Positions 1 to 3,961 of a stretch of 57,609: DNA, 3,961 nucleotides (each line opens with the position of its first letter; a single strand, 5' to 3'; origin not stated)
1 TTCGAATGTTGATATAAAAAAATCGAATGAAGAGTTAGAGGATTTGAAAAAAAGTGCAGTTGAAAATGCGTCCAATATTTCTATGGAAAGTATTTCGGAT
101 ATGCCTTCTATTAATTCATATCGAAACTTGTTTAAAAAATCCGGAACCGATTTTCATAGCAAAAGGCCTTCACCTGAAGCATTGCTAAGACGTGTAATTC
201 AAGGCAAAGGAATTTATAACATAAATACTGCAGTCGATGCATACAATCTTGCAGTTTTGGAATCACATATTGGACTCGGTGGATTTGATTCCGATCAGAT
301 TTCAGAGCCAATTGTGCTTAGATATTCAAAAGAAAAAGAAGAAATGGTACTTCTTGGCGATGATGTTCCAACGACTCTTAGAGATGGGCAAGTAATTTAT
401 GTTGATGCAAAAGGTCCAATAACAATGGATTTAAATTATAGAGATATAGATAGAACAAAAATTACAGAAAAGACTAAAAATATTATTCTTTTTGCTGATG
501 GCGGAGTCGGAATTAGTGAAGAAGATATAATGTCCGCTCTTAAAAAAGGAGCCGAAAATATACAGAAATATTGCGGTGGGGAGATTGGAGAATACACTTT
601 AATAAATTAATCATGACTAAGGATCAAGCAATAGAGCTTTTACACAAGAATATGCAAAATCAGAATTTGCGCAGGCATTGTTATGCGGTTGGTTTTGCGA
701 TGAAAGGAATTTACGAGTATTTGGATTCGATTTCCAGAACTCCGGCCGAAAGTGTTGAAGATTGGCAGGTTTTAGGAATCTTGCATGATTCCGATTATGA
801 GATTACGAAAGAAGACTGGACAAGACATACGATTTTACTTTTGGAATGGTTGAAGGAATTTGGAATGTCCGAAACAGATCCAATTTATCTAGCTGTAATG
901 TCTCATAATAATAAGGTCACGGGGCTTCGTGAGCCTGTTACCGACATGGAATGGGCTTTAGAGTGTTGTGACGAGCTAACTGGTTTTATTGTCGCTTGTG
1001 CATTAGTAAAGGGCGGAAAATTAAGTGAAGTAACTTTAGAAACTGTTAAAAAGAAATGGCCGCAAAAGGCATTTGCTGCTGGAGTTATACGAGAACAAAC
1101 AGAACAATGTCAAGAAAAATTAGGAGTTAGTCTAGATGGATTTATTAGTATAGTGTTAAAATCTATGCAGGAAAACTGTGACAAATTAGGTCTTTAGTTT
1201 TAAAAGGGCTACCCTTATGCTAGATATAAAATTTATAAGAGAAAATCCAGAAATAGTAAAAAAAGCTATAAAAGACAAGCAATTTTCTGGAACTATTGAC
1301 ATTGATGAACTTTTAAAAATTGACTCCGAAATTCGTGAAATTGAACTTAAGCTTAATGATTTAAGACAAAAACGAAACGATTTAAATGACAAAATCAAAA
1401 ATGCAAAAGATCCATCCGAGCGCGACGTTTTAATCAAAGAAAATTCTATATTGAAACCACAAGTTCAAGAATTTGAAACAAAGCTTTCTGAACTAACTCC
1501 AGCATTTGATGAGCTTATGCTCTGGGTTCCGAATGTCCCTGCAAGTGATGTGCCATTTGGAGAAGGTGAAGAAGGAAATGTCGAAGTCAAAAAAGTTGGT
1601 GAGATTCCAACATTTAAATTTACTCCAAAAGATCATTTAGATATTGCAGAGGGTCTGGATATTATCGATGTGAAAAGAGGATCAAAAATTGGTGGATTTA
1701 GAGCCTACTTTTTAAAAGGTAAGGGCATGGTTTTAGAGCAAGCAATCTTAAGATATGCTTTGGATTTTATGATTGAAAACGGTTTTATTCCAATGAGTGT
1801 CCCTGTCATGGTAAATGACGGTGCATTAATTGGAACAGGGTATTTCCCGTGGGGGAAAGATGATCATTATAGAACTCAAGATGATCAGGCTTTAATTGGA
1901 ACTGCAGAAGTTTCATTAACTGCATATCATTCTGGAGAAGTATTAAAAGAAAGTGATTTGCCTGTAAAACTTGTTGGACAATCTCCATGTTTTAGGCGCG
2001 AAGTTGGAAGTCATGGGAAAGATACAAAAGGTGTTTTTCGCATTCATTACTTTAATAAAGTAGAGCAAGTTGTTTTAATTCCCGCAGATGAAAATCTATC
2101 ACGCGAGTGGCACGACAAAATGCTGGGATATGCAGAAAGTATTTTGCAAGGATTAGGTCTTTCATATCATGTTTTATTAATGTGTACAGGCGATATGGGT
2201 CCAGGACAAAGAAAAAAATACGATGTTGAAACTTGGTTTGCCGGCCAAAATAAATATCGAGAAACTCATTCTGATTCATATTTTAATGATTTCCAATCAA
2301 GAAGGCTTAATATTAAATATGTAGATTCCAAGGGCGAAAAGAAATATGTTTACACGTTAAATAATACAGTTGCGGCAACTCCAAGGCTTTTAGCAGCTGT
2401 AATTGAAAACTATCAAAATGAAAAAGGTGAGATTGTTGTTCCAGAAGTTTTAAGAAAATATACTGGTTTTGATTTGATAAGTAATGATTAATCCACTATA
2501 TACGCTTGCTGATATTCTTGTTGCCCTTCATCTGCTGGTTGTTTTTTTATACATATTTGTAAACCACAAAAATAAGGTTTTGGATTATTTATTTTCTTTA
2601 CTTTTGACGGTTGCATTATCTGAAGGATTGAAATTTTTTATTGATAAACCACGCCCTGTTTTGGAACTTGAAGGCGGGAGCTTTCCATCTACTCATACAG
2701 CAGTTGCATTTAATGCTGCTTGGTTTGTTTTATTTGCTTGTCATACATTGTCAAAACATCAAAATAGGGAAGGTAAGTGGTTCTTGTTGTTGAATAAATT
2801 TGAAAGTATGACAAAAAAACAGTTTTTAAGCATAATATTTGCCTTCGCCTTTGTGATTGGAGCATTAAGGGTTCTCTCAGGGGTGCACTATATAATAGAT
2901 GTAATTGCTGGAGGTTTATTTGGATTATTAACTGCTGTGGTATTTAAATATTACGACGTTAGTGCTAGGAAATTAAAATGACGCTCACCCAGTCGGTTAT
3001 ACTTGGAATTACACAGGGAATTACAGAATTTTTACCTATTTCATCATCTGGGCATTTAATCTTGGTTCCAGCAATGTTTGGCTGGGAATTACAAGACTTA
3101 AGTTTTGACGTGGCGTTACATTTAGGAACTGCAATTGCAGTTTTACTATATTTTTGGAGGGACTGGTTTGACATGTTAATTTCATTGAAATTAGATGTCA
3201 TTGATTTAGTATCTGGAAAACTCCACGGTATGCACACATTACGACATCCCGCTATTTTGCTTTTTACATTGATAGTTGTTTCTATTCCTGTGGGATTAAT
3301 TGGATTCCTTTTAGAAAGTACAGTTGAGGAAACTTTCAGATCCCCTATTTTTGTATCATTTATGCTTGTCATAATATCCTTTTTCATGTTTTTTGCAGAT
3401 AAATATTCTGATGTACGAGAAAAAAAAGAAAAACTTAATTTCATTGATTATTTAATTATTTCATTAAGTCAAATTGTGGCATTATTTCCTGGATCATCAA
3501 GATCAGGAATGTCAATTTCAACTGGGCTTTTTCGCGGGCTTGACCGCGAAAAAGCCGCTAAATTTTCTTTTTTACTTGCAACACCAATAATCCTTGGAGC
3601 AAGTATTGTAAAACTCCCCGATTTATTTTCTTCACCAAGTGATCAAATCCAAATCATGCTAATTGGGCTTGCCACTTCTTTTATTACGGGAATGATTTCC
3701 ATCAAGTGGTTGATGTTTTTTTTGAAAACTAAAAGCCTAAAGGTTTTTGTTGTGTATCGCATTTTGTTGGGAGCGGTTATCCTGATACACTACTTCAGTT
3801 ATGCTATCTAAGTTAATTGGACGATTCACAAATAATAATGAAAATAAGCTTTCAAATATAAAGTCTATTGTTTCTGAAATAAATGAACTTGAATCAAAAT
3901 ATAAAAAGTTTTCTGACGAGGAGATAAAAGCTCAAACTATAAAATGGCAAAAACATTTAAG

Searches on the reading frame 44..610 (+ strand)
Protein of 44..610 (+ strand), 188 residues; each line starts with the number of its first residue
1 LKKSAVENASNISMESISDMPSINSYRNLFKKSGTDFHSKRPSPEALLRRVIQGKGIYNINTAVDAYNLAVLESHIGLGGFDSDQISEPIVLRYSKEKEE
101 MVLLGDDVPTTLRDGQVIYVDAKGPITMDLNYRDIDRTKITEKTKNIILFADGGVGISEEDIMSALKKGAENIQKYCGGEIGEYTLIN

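Call 89: search_protein_families(library=pfam, proteins=[window:44-610:+], max_evalue=0.00001)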
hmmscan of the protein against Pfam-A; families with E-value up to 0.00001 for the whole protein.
window:44-610:+ (188 aa): 1 family
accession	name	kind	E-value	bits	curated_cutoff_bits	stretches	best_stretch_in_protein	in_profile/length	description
PF03483.22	B3_4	-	7.7e-25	87.9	29.3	1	26-153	2-126/174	B3/4 domain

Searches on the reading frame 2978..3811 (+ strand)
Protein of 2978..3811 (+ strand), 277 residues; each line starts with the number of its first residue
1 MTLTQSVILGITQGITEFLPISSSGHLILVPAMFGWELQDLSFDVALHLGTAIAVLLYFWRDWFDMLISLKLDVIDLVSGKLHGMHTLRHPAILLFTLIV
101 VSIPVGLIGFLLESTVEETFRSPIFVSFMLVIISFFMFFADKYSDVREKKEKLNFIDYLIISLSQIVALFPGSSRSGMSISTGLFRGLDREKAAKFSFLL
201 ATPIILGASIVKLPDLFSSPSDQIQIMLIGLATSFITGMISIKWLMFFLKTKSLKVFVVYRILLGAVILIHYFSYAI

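Call 8: search_protein_families(library=pfam, proteins=[window:2978-3811:+])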
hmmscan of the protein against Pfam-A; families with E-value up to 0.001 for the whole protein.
window:2978-3811:+ (277 aa): 1 family
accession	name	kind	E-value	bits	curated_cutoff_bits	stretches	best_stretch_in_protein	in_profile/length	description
PF02673.24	BacA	-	2.4e-76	257.3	33.4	1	7-267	2-257/257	Bacitracin resistance protein BacA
